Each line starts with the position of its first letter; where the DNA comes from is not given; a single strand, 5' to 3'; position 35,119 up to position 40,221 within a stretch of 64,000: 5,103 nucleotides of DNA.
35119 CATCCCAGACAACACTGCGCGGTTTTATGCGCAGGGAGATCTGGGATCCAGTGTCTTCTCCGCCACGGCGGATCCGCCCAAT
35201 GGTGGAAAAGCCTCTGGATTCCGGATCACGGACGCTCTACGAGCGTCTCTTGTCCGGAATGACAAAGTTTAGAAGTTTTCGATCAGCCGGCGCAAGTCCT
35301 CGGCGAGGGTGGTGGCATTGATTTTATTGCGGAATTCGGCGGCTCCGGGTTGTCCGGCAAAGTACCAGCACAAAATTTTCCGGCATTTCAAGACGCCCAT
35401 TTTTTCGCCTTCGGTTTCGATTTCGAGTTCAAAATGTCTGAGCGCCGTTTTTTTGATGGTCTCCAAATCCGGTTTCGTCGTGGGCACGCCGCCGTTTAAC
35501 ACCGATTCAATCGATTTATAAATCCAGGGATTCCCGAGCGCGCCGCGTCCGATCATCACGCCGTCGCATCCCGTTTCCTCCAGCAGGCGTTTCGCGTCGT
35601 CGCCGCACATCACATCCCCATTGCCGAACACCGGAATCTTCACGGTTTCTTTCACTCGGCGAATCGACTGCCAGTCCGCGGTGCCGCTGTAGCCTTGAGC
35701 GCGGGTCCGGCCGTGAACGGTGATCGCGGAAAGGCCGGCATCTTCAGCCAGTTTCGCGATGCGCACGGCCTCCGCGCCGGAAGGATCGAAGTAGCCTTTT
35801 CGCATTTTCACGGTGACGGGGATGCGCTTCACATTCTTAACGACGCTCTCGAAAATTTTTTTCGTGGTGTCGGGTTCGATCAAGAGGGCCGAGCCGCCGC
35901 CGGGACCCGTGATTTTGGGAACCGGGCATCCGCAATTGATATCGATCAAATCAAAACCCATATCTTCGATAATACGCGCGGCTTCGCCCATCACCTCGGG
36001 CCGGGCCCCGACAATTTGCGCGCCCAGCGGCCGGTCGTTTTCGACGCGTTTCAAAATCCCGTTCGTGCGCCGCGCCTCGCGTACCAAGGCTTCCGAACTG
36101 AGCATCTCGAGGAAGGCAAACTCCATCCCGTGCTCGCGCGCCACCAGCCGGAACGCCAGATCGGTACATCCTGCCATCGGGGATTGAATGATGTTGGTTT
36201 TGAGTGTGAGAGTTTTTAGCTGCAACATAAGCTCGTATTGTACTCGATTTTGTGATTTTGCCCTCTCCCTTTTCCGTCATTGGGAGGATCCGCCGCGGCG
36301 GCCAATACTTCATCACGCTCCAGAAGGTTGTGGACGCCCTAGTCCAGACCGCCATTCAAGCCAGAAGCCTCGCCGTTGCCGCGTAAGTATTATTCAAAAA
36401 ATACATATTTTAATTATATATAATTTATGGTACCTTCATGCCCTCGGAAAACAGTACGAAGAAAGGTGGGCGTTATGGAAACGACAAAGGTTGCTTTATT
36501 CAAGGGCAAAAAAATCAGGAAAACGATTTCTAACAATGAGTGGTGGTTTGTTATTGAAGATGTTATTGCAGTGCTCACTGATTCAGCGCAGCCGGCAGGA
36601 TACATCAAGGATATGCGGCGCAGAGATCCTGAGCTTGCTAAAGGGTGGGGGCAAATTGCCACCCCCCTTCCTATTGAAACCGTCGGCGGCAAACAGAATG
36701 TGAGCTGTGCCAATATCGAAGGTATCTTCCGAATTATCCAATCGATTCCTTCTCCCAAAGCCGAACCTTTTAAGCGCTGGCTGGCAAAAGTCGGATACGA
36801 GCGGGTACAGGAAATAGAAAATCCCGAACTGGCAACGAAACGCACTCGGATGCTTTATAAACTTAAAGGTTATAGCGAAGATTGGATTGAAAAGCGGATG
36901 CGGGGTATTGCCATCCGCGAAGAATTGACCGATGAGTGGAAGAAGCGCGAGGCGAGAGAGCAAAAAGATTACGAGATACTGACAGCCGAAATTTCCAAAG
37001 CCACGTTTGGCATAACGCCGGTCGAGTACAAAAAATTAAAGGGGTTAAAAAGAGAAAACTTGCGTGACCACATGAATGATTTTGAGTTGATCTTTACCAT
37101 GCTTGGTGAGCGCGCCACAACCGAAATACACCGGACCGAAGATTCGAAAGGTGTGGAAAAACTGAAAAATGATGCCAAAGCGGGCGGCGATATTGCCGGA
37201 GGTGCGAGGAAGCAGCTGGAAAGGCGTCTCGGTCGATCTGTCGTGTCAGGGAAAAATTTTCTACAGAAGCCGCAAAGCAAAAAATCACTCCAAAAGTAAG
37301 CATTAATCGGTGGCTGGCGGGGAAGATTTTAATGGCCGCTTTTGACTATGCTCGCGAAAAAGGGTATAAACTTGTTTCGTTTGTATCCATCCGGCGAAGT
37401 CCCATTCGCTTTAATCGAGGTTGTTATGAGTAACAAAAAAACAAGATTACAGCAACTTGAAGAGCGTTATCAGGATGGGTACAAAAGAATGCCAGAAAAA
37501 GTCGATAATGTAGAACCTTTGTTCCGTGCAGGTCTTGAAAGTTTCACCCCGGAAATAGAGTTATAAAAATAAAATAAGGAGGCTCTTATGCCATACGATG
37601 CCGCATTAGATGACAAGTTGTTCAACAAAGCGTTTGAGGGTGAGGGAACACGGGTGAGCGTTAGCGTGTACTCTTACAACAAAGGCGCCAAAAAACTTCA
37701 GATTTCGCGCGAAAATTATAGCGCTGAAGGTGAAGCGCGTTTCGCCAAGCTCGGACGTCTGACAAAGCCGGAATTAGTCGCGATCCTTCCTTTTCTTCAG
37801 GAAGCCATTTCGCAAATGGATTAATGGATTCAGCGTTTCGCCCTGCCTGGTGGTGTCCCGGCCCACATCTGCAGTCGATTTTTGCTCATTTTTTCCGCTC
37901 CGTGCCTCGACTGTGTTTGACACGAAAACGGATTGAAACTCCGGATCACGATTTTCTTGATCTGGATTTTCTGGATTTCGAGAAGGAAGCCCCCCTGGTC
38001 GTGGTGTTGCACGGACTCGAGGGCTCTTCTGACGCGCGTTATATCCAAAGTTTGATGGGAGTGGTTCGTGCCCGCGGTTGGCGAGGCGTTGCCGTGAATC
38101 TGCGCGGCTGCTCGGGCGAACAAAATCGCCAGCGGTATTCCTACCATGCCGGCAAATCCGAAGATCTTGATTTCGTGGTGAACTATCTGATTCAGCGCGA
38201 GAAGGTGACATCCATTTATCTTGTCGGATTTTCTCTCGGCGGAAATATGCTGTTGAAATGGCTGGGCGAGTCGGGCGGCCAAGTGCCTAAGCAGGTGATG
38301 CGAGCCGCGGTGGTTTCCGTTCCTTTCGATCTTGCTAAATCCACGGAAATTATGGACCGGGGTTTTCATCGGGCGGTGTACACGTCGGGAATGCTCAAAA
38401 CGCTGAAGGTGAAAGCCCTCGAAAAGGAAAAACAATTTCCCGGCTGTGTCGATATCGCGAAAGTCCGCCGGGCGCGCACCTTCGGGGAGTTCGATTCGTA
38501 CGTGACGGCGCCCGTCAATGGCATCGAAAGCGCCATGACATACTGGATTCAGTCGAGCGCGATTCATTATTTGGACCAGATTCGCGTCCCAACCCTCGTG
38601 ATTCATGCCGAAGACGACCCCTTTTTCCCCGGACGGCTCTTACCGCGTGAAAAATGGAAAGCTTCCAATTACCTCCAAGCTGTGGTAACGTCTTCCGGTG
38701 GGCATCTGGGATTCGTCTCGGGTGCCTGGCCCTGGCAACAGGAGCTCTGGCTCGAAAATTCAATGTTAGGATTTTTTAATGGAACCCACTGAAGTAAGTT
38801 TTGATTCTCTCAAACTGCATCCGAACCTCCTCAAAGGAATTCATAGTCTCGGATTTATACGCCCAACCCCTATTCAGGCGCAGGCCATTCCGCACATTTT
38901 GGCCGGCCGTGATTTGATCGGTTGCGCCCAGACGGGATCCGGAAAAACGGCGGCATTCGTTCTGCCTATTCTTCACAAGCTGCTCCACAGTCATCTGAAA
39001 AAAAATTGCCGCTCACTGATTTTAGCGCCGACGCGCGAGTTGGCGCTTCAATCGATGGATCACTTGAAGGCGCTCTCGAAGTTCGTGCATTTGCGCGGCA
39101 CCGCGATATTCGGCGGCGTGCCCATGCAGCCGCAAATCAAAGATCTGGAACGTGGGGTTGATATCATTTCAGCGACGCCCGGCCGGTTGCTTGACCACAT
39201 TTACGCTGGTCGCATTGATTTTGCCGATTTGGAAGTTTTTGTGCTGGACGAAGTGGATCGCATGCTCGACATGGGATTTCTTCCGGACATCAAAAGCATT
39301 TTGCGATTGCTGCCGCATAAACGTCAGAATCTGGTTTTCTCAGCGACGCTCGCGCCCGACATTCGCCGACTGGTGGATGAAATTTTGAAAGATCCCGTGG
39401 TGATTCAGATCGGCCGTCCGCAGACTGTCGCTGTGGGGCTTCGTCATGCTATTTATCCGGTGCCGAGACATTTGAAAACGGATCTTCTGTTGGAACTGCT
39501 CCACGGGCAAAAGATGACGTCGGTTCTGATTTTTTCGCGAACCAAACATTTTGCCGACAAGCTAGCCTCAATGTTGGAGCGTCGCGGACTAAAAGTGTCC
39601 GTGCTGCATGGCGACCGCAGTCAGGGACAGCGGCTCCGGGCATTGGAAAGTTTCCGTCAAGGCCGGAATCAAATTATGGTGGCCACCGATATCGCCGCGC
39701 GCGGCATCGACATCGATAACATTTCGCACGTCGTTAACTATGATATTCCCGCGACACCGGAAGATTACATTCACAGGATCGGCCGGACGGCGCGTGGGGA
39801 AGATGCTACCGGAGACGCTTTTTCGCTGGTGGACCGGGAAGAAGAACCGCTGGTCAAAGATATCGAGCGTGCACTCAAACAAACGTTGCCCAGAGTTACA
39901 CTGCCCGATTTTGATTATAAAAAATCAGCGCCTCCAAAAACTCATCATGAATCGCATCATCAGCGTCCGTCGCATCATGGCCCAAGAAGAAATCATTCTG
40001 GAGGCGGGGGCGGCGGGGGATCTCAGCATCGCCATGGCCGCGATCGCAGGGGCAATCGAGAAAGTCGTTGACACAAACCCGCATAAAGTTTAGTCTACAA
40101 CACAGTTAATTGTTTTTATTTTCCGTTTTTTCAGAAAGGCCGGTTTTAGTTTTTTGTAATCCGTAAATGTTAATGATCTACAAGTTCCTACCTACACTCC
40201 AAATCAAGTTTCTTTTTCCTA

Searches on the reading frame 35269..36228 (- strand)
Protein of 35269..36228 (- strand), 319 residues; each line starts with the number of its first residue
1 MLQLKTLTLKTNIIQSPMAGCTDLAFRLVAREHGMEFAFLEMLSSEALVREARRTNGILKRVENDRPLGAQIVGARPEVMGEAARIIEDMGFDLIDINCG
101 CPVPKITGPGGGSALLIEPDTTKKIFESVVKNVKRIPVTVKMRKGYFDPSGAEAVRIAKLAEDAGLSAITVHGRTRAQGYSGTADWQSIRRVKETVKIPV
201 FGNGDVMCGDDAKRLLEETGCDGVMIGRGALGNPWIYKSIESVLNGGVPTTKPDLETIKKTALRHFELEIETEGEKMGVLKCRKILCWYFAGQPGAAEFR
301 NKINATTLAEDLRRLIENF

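Call 91: search_protein_families(library=pfam, proteins=[window:35269-36228:-], max_evalue=0.00001)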
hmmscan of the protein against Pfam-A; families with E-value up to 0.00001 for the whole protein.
window:35269-36228:- (319 aa): 1 family
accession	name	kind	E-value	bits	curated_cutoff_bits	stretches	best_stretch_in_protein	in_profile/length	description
PF01207.24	Dus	-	1.1e-83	281.4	20.4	1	15-310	2-296/311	Dihydrouridine synthase (Dus)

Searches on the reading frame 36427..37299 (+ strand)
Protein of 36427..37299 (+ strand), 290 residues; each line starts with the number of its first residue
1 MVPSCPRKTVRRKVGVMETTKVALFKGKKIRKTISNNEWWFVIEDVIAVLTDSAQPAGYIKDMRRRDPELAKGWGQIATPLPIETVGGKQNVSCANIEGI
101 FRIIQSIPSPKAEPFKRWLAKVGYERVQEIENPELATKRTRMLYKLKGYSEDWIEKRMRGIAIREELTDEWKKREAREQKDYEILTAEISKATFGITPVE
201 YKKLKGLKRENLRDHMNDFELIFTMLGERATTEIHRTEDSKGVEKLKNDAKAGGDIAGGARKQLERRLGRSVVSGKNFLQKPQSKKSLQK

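Call 91: search_protein_families(library=pfam, proteins=[window:36427-37299:+], max_evalue=0.00001)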
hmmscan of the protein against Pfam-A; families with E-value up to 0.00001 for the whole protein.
window:36427-37299:+ (290 aa): 1 family
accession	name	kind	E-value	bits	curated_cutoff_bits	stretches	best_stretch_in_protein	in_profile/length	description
PF02498.22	Bro-N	-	3.6e-12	47.2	25.6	1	30-121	2-92/96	BRO family, N-terminal domain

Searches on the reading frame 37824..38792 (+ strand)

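Call 91: search_protein_families(library=pfam, proteins=[window:37824-38792:+], max_evalue=0.00001)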
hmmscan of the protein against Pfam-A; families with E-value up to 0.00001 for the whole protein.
window:37824-38792:+ (322 aa): 3 families
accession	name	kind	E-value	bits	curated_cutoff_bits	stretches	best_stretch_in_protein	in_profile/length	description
PF00561.26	Abhydrolase_1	-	9.9e-21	74.9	25.8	2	57-166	1-102/245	alpha/beta hydrolase fold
PF12146.15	Hydrolase_4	-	1.8e-10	41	27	1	57-267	5-204/239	Serine aminopeptidase, S33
PF12697.13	Abhydrolase_6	-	1.2e-09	39.6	26.3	1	59-298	1-208/217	Alpha/beta hydrolase family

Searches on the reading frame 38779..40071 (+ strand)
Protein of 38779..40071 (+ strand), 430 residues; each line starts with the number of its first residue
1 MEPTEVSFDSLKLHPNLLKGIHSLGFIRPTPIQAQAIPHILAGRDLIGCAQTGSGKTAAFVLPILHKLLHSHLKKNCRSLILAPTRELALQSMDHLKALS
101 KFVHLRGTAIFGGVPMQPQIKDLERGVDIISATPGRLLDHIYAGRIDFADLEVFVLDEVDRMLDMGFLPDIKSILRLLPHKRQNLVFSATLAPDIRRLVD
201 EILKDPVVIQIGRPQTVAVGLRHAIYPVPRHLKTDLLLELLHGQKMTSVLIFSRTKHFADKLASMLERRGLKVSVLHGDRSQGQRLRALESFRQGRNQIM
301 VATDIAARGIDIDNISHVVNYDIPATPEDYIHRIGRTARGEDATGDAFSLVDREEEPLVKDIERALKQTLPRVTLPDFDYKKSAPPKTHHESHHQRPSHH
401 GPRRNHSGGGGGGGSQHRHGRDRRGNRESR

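Call 91: search_protein_families(library=pfam, proteins=[window:38779-40071:+], max_evalue=0.00001)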
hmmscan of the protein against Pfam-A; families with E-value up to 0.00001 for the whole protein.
window:38779-40071:+ (430 aa): 2 families
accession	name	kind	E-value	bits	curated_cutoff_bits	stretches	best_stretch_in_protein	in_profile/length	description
PF00270.35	DEAD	-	2.3e-50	171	26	1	30-196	1-165/167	DEAD/DEAH box helicase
PF00271.37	Helicase_C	-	2.3e-33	115.2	23.5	1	233-339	2-108/110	Helicase conserved C-terminal domain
